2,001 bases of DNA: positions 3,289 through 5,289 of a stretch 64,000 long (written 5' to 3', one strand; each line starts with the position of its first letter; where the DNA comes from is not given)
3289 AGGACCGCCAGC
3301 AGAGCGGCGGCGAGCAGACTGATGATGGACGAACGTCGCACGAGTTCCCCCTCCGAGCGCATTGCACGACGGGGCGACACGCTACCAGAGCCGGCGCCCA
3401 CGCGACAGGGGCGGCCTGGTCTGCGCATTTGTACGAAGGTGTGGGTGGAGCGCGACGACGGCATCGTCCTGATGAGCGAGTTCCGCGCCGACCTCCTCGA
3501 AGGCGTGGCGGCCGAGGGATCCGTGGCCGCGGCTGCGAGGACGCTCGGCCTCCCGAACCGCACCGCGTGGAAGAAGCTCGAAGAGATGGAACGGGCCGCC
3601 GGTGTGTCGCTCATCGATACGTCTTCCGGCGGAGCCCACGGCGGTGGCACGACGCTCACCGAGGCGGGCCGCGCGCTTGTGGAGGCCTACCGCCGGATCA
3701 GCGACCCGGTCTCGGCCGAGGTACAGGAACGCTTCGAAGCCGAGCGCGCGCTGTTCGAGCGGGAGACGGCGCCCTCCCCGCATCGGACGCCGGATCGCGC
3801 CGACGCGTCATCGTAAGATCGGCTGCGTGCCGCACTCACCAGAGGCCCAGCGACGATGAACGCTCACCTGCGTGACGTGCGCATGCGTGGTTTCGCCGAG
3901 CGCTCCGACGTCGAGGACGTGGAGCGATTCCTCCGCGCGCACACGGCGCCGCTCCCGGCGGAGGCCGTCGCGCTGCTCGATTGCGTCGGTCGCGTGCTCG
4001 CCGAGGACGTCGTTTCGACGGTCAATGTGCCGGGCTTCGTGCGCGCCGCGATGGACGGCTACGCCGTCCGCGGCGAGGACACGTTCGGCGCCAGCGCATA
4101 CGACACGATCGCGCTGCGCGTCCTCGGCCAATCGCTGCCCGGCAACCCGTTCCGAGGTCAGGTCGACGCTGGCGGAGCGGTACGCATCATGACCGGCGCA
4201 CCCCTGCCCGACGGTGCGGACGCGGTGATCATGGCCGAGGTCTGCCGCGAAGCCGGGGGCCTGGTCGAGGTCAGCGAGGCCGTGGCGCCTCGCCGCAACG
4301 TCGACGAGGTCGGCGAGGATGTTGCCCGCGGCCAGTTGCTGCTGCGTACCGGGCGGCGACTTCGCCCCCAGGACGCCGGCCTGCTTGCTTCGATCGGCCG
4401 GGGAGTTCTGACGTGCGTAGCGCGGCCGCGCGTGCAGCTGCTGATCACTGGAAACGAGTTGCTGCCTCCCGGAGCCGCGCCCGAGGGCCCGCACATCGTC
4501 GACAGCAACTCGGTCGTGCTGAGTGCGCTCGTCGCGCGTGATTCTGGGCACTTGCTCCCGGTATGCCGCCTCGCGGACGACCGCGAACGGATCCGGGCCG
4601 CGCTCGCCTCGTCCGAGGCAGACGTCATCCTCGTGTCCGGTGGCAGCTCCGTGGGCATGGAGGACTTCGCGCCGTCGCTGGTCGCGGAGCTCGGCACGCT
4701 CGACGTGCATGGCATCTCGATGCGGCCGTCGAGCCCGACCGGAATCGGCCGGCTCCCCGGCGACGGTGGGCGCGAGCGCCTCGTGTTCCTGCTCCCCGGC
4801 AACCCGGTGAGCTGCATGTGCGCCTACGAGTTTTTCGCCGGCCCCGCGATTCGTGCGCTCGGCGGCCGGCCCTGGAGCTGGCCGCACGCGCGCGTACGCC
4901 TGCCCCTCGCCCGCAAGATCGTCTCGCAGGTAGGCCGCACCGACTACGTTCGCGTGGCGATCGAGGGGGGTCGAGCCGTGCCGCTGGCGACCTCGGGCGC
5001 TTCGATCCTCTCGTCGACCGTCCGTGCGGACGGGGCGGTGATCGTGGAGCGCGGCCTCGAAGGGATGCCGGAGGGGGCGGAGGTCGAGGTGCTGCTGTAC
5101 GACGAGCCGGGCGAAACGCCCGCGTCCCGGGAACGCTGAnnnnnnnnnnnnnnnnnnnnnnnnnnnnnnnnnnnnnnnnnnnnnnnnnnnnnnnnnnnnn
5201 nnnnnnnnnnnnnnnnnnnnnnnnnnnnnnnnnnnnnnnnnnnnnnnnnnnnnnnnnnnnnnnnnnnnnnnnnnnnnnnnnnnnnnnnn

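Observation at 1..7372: Tungsten-cofactor island: second AOR paralog, tupABC with TTTS-motif TupA, divergent ModE-like regulator, and two translationally coupled MoeA genes (one MoeA-PBP fusion)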

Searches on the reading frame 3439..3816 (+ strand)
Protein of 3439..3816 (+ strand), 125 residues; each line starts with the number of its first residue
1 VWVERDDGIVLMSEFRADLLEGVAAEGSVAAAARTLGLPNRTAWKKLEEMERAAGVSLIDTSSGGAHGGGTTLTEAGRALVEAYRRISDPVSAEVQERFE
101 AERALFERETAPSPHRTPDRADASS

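Call 5: search_protein_families(library=pfam, proteins=[window:3439-3816:+], max_evalue=0.001)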
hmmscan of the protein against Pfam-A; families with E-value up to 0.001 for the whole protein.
window:3439-3816:+ (125 aa): 1 family
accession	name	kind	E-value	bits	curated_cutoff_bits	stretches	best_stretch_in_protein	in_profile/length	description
PF00126.33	HTH_1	-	7.1e-10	39.1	26.6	1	20-78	7-60/60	Bacterial regulatory helix-turn-helix protein, lysR family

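Call 6: search_protein_families(library=ncbifam, proteins=[window:3439-3816:+], max_evalue=0.001)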
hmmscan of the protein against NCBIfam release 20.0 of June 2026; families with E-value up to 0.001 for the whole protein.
window:3439-3816:+ (125 aa): 6 families
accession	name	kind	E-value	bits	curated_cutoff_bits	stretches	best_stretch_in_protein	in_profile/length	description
TIGR00637.1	ModE_repress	subfamily_domain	5.3e-19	68.1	98.5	1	14-95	4-85/100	ModE molybdate transport repressor domain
NF007957.0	PRK10676.1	equivalog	1.2e-10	41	369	1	16-86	21-91/263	molybdenum-dependent transcriptional regulator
NF045990.1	TransRegCbbRRhodb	equivalog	6e-08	32.1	450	1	16-95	12-86/304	LysR family regulator CbbR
NF007667.0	PRK10341.1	equivalog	0.00013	21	308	1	22-95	17-85/312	transcriptional regulator TdcA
TIGR03418.1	chol_sulf_TF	equivalog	0.00039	19.5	324.8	1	20-97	9-81/291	choline sulfate utilization transcriptional regulator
TIGR03339.1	phn_lysR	subfamily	0.00056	19.3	341.1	1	22-107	7-86/279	aminoethylphosphonate catabolism associated LysR family transcriptional regulator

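Call 49: search_protein_families(library=pfam, proteins=[window:3445-3816:+], max_evalue=10)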
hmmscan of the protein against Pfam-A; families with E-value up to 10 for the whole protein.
window:3445-3816:+ (123 aa): 4 families
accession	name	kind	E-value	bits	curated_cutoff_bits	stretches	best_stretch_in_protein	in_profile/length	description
PF00126.33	HTH_1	-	6.7e-10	39.2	26.6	1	18-76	7-60/60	Bacterial regulatory helix-turn-helix protein, lysR family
PF02954.25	HTH_8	-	0.0037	17.4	22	1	23-47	17-41/42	Bacterial regulatory protein, Fis family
PF12840.13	HTH_20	-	0.01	16.2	27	1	10-53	2-46/51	Helix-turn-helix domain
PF13556.12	HTH_30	-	0.17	12.2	27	1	22-58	10-46/59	PucR C-terminal helix-turn-helix domain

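Call 54: find_homologous_proteins(query=window:3445-3816:+, max_evalue=0.00001)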
Query window:3445-3816:+ (123 aa): 47 proteins with E <= 0.00001 among 239 candidates.
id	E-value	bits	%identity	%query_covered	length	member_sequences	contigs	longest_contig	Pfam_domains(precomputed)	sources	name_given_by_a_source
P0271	1.2e-68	246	98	100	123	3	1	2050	PF00126.34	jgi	-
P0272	1.8e-54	201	89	93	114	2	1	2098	PF00126.34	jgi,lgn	-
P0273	1.8e-49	185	76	100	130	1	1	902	PF00126.34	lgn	-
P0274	2.4e-46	175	75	95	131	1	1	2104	PF00126.34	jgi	-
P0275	1.1e-45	172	79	88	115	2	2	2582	PF00126.34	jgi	jgi:molybdate transport system regulatory protein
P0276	4.2e-42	161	80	76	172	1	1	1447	PF00126.34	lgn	-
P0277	6.9e-40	154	71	93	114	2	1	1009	PF00126.34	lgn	-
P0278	1.5e-39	153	73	85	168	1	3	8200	PF00126.34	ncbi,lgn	-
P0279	4.3e-38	148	69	90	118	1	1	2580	PF00126.34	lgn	-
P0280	4.5e-33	132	64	85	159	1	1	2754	PF00126.34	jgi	jgi:molybdate transport system regulatory protein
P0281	6.3e-32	128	64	85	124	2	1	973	PF00126.34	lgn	-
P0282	2.4e-31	126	67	83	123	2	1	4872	PF00126.34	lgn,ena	-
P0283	8.2e-31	125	63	85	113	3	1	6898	PF00126.34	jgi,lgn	-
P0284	2.5e-30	123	65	83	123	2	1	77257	PF00126.34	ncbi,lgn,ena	ncbi:MAG: LysR family transcriptional regulator [Dehalococcoidia bacterium]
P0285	1.4e-29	121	63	83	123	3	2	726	PF00126.34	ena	-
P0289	1.5e-28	117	61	83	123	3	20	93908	PF00126.34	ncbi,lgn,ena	-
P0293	2.7e-28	116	59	84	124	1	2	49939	PF00126.34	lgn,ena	-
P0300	4.1e-27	113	59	81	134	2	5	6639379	PF00126.34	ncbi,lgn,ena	-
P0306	2.7e-25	107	56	83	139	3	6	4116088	PF00126.34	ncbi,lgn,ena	-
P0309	5.5e-24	103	52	93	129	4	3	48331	PF00126.34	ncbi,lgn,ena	-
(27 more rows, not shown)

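Call 55: find_encoding_contigs(protein=P0284, flank=7000, max_places=1)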
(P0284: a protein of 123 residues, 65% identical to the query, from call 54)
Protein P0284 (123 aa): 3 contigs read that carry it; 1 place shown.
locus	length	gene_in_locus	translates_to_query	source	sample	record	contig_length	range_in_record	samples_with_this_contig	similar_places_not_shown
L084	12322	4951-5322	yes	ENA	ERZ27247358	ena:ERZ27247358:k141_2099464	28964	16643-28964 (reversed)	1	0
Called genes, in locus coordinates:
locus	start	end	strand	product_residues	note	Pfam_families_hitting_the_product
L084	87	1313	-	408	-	PF02417:Chromate_transp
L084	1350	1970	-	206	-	PF02572:CobA_CobO_BtuR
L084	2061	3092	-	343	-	PF00005:ABC_tran, PF13304:AAA_21 (faint)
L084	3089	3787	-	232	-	PF00528:BPD_transp_1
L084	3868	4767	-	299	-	PF12849:PBP_like_2, PF13531:SBP_bac_11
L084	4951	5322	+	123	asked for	PF00126:HTH_1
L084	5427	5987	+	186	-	PF04011:LemA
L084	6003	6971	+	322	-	PF01435:Peptidase_M48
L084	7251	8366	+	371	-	PF01032:FecCD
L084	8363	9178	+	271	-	PF00005:ABC_tran, PF13304:AAA_21 (weak)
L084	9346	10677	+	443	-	-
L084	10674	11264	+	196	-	-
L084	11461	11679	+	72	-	-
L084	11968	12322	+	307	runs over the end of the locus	PF01370:Epimerase, PF08338:DUF1731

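Call 56: find_encoding_contigs(protein=P0300, flank=7000, max_places=1)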
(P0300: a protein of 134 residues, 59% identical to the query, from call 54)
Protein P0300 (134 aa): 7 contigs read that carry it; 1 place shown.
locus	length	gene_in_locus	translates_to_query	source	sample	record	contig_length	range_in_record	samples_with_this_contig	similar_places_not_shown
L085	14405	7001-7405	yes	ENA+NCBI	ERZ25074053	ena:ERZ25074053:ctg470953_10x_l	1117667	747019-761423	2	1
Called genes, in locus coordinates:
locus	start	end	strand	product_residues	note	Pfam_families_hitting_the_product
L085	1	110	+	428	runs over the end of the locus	PF02515:CoA_transf_3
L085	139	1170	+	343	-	PF01370:Epimerase (faint)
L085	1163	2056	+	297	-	PF04909:Amidohydro_2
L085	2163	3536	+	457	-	PF06965:Na_H_antiport_1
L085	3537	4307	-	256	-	PF00378:ECH_1, PF16113:ECH_2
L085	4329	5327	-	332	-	PF00005:ABC_tran, PF13304:AAA_21 (faint)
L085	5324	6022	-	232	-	PF00528:BPD_transp_1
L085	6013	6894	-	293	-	PF12849:PBP_like_2, PF13531:SBP_bac_11, PF12727:PBP_like (weak)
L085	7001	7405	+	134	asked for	PF00126:HTH_1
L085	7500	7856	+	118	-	PF07238:PilZ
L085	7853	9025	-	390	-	PF01925:TauE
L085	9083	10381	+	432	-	PF05977:MFS_3, PF07690:MFS_1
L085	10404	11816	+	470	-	PF01425:Amidase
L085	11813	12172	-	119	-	-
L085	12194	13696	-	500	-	PF00392:GntR, PF00155:Aminotran_1_2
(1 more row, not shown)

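Call 57: find_encoding_contigs(protein=P0306, flank=7000, max_places=1)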
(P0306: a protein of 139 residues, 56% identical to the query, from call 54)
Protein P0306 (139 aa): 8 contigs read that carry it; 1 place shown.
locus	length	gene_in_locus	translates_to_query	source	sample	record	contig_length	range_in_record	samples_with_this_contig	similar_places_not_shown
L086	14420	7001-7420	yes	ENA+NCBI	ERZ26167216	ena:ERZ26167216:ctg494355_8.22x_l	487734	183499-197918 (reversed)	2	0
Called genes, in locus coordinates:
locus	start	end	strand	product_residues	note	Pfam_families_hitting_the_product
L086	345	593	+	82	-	PF01037:AsnC_trans_reg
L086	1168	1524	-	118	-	-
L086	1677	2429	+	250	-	PF23441:SDR (weak), PF00106:adh_short, PF08659:KR, PF13561:adh_short_C2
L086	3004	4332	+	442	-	-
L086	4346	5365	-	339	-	PF00005:ABC_tran, PF02463:SMC_N (faint), PF13304:AAA_21 (faint)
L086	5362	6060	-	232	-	PF00528:BPD_transp_1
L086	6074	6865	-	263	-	PF12849:PBP_like_2, PF13531:SBP_bac_11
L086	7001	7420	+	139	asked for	PF00126:HTH_1 (weak)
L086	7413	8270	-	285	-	PF08668:HDOD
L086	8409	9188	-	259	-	PF08668:HDOD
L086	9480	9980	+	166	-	PF07355:GRDB (weak)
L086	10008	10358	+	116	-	-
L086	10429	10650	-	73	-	-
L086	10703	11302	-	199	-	-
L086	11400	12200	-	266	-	PF04445:SAM_MT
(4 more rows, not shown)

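Call 61: find_encoding_contigs(protein=P0289, flank=5000, max_places=1)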
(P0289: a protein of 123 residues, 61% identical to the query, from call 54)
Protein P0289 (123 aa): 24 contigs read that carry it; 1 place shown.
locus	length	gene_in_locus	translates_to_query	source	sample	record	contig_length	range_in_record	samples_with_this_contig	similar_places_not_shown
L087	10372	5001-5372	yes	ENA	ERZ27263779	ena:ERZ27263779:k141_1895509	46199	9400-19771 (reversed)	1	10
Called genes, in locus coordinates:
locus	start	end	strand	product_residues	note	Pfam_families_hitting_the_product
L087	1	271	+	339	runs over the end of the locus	PF00768:Peptidase_S11, PF02113:Peptidase_S13 (weak)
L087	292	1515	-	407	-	PF02417:Chromate_transp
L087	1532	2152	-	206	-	PF02572:CobA_CobO_BtuR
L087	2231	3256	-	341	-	PF00005:ABC_tran, PF13304:AAA_21 (faint)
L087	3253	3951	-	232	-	PF00528:BPD_transp_1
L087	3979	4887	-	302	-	PF12849:PBP_like_2, PF13531:SBP_bac_11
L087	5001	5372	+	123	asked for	PF00126:HTH_1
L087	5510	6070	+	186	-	PF04011:LemA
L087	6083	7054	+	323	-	PF01435:Peptidase_M48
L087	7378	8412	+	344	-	PF01032:FecCD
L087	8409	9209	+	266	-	PF00005:ABC_tran, PF13304:AAA_21 (faint)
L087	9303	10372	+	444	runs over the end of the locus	-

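Call 62: find_encoding_contigs(protein=P0293, flank=5000, max_places=1)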
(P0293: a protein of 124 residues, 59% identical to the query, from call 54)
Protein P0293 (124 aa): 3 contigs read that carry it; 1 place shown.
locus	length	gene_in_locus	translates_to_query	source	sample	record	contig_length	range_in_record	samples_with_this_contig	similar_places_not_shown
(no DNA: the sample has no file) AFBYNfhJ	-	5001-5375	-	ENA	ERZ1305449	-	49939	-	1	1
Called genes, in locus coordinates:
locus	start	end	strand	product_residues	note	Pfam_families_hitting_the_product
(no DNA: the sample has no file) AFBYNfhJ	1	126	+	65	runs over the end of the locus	PF16916:ZT_dimer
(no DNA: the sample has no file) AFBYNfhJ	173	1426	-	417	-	PF02417:Chromate_transp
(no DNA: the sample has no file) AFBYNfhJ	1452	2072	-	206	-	PF02572:CobA_CobO_BtuR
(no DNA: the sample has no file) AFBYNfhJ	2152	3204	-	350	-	PF00005:ABC_tran, PF13304:AAA_21 (faint)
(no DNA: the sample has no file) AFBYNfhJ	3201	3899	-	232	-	PF00528:BPD_transp_1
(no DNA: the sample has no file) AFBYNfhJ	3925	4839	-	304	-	PF12849:PBP_like_2, PF13531:SBP_bac_11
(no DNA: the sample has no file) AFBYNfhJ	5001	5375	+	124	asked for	PF00126:HTH_1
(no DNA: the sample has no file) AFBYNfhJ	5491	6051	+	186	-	PF04011:LemA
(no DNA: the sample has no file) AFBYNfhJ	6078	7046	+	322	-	PF01435:Peptidase_M48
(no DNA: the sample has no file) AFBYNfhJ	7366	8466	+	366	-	PF01032:FecCD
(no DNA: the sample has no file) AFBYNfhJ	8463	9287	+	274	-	PF00005:ABC_tran, PF02463:SMC_N (faint), PF13304:AAA_21 (faint)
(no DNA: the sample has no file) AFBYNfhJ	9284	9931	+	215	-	-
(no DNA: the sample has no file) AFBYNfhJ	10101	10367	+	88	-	-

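Call 63: find_encoding_contigs(protein=P0309, flank=5000, max_places=1)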
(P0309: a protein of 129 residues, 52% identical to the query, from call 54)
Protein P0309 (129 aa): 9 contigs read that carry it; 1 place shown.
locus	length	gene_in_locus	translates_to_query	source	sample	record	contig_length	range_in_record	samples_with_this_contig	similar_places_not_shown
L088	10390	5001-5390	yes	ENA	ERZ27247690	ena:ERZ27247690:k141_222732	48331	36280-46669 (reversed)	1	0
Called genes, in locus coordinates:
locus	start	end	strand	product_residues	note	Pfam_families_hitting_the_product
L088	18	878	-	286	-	PF09678:Caa3_CtaG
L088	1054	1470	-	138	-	PF08352:oligo_HPY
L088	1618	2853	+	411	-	PF16257:UxaE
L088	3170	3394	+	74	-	-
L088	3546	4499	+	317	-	PF01325:Fe_dep_repress, PF02742:Fe_dep_repr_C, PF04023:FeoA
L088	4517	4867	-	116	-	-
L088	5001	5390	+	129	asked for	PF00126:HTH_1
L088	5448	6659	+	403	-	PF00999:Na_H_Exchanger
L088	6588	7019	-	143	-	PF13561:adh_short_C2, PF00106:adh_short (weak)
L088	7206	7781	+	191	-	PF03358:FMN_red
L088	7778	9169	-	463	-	PF00083:Sugar_tr (weak), PF07690:MFS_1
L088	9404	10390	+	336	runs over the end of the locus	PF00248:Aldo_ket_red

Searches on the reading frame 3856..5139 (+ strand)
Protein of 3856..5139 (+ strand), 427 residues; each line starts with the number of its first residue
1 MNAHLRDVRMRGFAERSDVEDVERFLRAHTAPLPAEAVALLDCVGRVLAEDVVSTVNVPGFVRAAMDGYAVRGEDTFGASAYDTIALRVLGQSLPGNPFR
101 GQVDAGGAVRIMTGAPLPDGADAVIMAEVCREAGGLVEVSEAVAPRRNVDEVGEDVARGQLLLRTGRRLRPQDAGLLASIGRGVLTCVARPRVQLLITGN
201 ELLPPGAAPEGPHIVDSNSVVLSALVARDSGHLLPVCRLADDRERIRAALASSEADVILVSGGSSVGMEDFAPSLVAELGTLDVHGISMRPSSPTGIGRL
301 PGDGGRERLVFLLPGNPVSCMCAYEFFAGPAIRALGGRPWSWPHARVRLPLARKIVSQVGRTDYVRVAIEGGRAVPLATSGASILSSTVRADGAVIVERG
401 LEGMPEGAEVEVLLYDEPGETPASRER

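Call 5: search_protein_families(library=pfam, proteins=[window:3856-5139:+], max_evalue=0.001)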
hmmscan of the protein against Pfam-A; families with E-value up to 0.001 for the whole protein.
window:3856-5139:+ (427 aa): 3 families
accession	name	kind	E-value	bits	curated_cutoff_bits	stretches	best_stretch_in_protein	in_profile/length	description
PF03453.22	MoeA_N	-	1.3e-45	155.3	30.8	1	19-181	3-160/160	MoeA N-terminal region (domain I and II)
PF00994.29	MoCF_biosynth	-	2.5e-22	79.6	26.6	1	196-333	3-143/144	Probable molybdopterin binding domain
PF03454.20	MoeA_C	-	1.4e-12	48.1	22.1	1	349-414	2-71/72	MoeA C-terminal region (domain IV)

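Call 6: search_protein_families(library=ncbifam, proteins=[window:3856-5139:+], max_evalue=0.001)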
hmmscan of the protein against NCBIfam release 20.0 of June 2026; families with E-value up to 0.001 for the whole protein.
window:3856-5139:+ (427 aa): 7 families
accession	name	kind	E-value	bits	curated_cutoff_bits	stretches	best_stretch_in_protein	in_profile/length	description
NF011068.0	PRK14498.1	equivalog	5.7e-100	335.2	534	1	11-419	4-414/647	molybdopterin biosynthesis protein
NF007960.1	PRK10680.1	equivalog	8.5e-86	288.2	440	1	30-414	15-400/401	molybdopterin molybdotransferase MoeA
NF045515.2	Glp_gephyrin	equivalog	1.2e-82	277.9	475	1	21-414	5-402/403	molybdotransferase-like divisome protein Glp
NF011060.0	PRK14491.1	equivalog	6.7e-78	262.6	532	1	33-413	217-592/598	bifunctional molybdopterin-guanine dinucleotide biosynthesis adaptor protein MobB/molybdopterin molybdotransferase MoeA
NF050098.1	MoeA_actino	exception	4.5e-69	233.1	560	1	19-414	3-399/400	molybdopterin molybdotransferase MoeA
NF011067.0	PRK14497.1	equivalog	2.6e-49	168.2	536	1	20-413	15-402/546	putative molybdopterin biosynthesis protein MoeA/unknown domain fusion protein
TIGR00177.1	molyb_syn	domain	1.2e-19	70.8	85.35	1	191-328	2-146/148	molybdenum cofactor synthesis domain-containing protein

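Call 50: search_solved_structures(query=window:3856-5136:+, max_evalue=1e-20, show_alignments=2)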
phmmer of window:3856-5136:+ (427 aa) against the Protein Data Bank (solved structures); distinct sequences matched with E-value up to 1e-20: 28.
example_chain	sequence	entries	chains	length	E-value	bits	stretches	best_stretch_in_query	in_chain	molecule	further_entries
1xi8_A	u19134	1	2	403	1.8e-67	231.3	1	35-415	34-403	Molybdenum cofactor biosynthesis protein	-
1wu2_A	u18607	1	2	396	9.3e-64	219.1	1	35-415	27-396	molybdopterin biosynthesis moeA protein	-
1uz5_A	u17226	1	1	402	5.4e-61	210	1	36-415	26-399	402AA LONG HYPOTHETICAL MOLYBDOPTERIN BIOSYNTHESIS MOEA PROTEIN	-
2nqq_A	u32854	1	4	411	4.7e-54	187.1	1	28-412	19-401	Molybdopterin biosynthesis protein moeA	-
1fc5_A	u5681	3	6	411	1e-53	186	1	28-412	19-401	MOLYBDOPTERIN BIOSYNTHESIS MOEA PROTEIN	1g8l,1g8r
2nro_A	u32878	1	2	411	1.5e-53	185.5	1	28-412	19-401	Molybdopterin biosynthesis protein moeA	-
2nrs_A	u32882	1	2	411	1.8e-53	185.2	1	28-411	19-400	Molybdopterin biosynthesis protein moeA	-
2nqu_A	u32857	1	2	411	2.5e-53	184.7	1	28-412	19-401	Molybdopterin biosynthesis protein moeA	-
2nqk_A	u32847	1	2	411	4.6e-53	183.9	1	28-412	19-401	Molybdopterin biosynthesis protein moeA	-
2nqr_A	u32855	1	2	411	4.6e-53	183.9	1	28-412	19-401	Molybdopterin biosynthesis protein moeA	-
2nrp_A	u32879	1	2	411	5.6e-53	183.6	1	28-412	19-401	Molybdopterin biosynthesis protein moeA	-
2nqm_A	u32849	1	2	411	6e-53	183.5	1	28-412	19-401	Molybdopterin biosynthesis protein moeA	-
2nqn_A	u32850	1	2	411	7.4e-53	183.2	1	28-412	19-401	Molybdopterin biosynthesis protein moeA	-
2nqs_A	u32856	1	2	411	8.1e-53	183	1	28-412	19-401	Molybdopterin biosynthesis protein moeA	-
2nqv_A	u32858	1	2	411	1.4e-52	182.3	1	28-412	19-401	Molybdopterin biosynthesis protein moeA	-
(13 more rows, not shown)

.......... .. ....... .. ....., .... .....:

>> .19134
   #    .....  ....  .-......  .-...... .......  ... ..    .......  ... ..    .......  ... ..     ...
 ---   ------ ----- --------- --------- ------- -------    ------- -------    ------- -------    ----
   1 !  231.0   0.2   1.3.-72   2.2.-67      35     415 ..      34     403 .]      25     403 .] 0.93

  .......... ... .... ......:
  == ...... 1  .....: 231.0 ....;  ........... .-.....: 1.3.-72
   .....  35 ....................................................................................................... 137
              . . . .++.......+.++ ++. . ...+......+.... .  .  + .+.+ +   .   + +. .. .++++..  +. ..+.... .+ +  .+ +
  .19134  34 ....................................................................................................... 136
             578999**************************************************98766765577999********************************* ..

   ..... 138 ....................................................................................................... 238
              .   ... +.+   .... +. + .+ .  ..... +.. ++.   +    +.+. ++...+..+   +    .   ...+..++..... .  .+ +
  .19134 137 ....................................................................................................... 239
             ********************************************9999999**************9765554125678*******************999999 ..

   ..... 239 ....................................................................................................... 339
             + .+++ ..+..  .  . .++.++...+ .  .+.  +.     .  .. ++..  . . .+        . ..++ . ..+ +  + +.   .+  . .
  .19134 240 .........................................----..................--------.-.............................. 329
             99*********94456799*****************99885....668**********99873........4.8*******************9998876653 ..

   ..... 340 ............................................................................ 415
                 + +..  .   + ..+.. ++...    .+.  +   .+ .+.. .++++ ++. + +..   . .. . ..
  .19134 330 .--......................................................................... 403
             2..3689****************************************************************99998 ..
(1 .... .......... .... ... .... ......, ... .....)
